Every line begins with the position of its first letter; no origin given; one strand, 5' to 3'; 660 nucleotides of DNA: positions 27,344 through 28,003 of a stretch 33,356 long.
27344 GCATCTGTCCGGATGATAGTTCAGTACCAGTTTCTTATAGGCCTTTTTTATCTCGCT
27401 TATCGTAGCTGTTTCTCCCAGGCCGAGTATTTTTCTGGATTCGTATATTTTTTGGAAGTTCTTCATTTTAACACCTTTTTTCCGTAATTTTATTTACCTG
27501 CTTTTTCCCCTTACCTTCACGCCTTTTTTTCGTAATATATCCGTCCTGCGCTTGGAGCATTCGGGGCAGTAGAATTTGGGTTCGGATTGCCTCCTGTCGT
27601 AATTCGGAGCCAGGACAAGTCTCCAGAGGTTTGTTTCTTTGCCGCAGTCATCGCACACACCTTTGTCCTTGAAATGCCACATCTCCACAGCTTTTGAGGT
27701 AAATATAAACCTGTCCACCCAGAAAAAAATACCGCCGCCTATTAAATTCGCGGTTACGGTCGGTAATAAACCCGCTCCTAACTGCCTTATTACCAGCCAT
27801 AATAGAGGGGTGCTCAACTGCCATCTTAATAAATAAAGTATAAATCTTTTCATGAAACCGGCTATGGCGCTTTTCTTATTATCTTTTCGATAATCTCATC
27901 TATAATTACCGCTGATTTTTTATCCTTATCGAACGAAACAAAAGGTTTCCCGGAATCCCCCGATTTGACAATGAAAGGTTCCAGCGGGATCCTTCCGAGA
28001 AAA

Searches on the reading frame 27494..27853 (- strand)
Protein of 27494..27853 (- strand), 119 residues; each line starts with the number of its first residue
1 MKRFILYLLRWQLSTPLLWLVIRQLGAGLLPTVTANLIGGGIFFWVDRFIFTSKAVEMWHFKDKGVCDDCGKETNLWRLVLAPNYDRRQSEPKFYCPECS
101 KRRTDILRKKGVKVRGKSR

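Call 88: search_protein_families(library=pfam, proteins=[window:27494-27853:-], max_evalue=0.01)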
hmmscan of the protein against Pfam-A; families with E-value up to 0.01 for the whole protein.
window:27494-27853:- (119 aa): 1 family
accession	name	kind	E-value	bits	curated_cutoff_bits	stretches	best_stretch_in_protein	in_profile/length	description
PF01155.25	HypA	-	0.0042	17.5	28.9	1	53-115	59-108/112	Hydrogenase/urease nickel incorporation, metallochaperone, hypA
